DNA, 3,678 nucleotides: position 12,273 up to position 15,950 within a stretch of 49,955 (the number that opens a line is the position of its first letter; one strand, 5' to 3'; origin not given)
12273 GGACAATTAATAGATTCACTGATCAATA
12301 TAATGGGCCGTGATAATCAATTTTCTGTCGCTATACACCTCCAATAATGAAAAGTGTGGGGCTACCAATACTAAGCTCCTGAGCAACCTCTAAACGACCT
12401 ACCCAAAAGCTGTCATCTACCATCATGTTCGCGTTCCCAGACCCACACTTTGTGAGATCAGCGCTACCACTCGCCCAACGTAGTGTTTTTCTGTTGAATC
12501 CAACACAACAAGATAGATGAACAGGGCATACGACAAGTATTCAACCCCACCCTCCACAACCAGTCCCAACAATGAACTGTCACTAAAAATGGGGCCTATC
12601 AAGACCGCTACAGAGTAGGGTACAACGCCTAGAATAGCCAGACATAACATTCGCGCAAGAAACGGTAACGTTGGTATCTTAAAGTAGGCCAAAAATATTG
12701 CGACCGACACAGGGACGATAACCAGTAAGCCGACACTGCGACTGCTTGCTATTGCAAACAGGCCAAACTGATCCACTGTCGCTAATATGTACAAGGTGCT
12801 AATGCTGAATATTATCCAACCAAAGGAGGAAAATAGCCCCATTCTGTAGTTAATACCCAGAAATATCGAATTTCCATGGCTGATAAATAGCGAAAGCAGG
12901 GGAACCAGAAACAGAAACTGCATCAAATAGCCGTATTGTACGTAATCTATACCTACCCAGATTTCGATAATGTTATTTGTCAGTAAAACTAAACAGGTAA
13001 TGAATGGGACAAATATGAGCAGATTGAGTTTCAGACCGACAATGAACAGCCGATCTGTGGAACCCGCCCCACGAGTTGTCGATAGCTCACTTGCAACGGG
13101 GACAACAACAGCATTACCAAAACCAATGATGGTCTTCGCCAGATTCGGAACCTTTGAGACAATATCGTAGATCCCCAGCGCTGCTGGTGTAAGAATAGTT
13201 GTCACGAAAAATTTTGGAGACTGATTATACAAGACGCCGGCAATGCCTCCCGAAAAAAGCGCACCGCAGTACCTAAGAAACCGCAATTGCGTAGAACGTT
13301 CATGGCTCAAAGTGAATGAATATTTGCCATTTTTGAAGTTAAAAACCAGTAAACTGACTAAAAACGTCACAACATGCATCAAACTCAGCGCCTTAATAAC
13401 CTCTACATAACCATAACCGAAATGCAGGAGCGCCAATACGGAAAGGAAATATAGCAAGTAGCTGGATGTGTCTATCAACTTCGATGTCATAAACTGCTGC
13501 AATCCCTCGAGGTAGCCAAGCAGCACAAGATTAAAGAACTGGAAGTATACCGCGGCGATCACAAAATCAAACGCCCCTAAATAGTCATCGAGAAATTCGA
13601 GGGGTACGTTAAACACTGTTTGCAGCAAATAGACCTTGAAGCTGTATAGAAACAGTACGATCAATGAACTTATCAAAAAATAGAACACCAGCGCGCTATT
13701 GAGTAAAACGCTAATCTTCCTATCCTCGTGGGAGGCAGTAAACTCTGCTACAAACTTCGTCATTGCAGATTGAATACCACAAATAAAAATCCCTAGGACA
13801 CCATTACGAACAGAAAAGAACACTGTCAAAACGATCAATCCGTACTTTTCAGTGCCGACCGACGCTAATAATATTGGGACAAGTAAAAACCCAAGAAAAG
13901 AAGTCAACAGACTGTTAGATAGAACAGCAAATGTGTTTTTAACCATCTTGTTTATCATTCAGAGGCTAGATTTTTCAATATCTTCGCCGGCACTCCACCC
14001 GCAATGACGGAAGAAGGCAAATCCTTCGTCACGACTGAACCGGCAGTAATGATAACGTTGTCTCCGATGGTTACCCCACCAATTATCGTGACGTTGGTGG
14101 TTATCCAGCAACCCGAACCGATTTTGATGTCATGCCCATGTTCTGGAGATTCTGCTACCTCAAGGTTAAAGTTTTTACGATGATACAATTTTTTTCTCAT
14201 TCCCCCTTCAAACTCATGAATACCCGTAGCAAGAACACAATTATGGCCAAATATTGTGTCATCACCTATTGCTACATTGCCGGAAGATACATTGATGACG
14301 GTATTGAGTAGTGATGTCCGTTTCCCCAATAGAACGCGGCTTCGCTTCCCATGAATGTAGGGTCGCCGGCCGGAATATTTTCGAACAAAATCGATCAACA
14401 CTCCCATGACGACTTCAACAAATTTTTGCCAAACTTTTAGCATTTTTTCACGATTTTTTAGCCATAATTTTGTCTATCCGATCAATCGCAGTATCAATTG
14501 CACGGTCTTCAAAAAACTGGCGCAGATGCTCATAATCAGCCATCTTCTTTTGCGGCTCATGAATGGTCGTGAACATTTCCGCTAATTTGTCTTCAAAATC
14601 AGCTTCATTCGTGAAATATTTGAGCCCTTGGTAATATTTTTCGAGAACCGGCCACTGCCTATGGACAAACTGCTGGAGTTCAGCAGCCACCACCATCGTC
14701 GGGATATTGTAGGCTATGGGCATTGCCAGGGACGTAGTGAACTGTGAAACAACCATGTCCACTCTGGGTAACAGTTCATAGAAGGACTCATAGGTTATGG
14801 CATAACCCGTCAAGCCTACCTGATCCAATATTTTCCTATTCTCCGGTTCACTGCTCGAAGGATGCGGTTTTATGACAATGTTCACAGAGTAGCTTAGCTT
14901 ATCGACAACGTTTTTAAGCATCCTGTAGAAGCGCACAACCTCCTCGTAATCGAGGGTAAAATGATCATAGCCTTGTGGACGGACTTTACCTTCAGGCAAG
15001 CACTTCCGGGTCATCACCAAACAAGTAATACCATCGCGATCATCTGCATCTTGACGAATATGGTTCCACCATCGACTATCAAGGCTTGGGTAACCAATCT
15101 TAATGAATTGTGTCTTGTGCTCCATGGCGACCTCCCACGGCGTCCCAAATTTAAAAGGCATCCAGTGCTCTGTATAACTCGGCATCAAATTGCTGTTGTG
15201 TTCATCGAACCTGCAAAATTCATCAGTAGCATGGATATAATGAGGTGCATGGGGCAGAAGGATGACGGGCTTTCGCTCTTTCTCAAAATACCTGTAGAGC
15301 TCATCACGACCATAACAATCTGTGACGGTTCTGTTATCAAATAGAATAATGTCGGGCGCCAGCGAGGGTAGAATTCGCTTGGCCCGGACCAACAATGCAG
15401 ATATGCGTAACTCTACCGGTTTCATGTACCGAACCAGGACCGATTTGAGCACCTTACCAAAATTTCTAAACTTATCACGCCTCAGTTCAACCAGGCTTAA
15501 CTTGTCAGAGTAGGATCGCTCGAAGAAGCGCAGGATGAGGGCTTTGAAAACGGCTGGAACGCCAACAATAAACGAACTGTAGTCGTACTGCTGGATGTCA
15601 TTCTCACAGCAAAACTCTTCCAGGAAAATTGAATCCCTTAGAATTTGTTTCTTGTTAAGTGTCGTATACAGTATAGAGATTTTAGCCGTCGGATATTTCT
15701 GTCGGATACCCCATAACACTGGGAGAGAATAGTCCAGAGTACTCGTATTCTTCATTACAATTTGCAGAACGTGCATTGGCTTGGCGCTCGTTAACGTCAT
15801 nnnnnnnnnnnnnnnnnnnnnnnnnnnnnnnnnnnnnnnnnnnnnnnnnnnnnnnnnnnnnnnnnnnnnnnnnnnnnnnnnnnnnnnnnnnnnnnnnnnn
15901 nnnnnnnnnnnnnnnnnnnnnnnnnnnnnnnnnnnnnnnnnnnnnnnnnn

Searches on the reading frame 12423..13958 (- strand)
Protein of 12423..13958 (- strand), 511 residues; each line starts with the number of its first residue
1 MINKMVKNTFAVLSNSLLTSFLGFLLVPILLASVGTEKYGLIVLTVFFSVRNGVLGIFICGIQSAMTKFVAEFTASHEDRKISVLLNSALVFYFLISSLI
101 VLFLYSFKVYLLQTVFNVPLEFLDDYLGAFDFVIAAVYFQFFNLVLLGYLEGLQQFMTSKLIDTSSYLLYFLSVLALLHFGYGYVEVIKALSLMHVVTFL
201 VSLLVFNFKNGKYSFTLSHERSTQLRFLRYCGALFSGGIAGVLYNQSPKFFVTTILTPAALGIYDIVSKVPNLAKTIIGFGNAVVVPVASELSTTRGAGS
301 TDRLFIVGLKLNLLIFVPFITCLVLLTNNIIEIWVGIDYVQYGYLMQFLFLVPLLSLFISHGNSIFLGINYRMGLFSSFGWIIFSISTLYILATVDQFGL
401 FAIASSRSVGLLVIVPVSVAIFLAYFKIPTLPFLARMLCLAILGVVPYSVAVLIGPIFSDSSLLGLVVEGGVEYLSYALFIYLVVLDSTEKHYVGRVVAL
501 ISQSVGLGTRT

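Call 3: search_protein_families(library=pfam, proteins=[window:12423-13958:-])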
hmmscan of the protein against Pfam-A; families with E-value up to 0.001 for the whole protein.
window:12423-13958:- (511 aa): 1 family
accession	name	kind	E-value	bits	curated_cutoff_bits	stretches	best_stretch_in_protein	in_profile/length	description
PF01943.22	Polysacc_synt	-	2.3e-14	53.9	28.2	1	6-292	2-273/274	Polysaccharide biosynthesis protein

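Call 4: search_protein_families(library=ncbifam, proteins=[window:12423-13958:-])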
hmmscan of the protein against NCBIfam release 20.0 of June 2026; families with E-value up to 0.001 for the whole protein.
window:12423-13958:- (511 aa): 1 family
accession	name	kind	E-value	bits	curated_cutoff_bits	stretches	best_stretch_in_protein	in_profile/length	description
TIGR00797.1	matE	subfamily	2.9e-05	23.2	147.4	1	49-394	35-386/396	MATE family efflux transporter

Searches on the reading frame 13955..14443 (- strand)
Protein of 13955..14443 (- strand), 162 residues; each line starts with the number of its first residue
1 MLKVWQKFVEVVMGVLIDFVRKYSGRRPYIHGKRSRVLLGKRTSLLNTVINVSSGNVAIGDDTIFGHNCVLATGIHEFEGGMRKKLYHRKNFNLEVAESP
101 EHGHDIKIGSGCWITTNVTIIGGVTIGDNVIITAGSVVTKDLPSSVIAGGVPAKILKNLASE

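Call 6: search_protein_families(library=ncbifam, max_evalue=1e-10, proteins=[window:13955-14443:-])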
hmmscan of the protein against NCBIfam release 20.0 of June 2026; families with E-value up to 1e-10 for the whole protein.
window:13955-14443:- (162 aa): 15 families
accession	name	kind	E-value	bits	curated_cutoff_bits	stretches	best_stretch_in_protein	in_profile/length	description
NF007240.0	PRK09677.1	equivalog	8.9e-18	64.5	243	1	95-159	120-184/192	putative lipopolysaccharide biosynthesis O-acetyl transferase WbbJ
NF007499.0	PRK10092.1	equivalog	2e-16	60.3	314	1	65-159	96-183/183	maltose O-acetyltransferase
NF007797.0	PRK10502.1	subfamily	4.1e-16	59.2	192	1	48-158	84-178/183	WcaF family extracellular polysaccharide biosynthesis acetyltransferase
NF007076.0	PRK09527.1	equivalog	2.9e-15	56.2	347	1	54-160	93-186/203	galactoside O-acetyltransferase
NF000311.1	Vat_ABCDEFH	equivalog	6.2e-14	52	300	1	97-158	103-163/201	Vat family streptogramin A O-acetyltransferase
TIGR03532.1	DapD_Ac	equivalog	1.4e-13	51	231.75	1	100-159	155-214/231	2,3,4,5-tetrahydropyridine-2,6-dicarboxylate N-acetyltransferase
NF058585.1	HptprglPActTf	PfamEq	3.4e-13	49.5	300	1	105-158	106-159/172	heptaprenylglyceryl phosphate O-acetyltransferase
NF000147.1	stregram_VatF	exception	1.1e-12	48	400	1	55-160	59-175/221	streptogramin A O-acetyltransferase Vat(F)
NF038307.1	EPS_acetyl_HpsU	equivalog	2.3e-12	46.9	305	1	37-154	72-173/178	hormogonium polysaccharide biosynthesis acetyltransferase HpsU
TIGR03570.1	NeuD_NnaD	subfamily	3.2e-12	46.5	160.8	1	105-154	153-202/202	NeuD/PglB/VioB family sugar acetyltransferase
TIGR04008.1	WcaF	equivalog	3.7e-12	46.5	326.3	1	40-158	75-177/180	colanic acid biosynthesis acetyltransferase WcaF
TIGR03308.1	phn_thr-fam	hypoth_equivalog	4.1e-12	46.4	201.65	1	101-158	104-161/204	phosphonate metabolim protein, transferase hexapeptide repeat family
NF000504.1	stregram_VatH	exception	3.9e-11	43.3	475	0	104-161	116-173/216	streptogramin A O-acetyltransferase Vat(H)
NF000101.1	stregram_VatA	exception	7e-11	42.2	450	0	99-158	113-171/219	streptogramin A O-acetyltransferase Vat(A)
NF041874.1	EPS_EpsC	equivalog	7e-11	42.1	150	0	101-157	108-165/168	serine O-acetyltransferase EpsC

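Call 18: search_protein_families(library=pfam, max_evalue=0.01, proteins=[window:13955-14443:-])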
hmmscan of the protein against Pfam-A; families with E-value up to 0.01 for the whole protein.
window:13955-14443:- (162 aa): 3 families
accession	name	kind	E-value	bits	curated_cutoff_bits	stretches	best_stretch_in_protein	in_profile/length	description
PF00132.30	Hexapep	-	4.1e-11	42.5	27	1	105-140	1-36/36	Bacterial transferase hexapeptide (six repeats)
PF14602.12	Hexapep_2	-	4.2e-06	26.8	27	1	106-140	2-34/34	Hexapeptide repeat of succinyl-transferase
PF25084.1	LbH_EIF2B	-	0.0015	19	54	0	107-139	23-71/105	EIF2B subunit epsilon LbH domain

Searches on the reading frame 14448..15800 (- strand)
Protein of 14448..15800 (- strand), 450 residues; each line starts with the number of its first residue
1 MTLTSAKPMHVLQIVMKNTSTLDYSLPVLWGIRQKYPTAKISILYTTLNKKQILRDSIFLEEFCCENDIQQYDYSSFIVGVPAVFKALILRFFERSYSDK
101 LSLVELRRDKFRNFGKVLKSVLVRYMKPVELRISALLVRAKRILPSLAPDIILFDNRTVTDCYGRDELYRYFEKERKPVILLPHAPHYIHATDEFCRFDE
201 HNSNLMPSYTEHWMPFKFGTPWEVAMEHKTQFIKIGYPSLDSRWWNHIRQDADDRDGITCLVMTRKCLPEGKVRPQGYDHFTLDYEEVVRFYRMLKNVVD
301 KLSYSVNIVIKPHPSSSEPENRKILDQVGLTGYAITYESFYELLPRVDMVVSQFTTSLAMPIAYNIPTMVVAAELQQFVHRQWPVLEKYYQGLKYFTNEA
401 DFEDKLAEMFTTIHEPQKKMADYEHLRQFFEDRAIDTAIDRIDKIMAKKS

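Call 6: search_protein_families(library=ncbifam, max_evalue=1e-10, proteins=[window:14448-15800:-])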
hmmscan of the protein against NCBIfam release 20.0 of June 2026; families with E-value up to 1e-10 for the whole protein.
window:14448-15800:- (450 aa): 0 families

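Call 18: search_protein_families(library=pfam, max_evalue=0.01, proteins=[window:14448-15800:-])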
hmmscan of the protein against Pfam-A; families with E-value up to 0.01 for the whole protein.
window:14448-15800:- (450 aa): 0 families
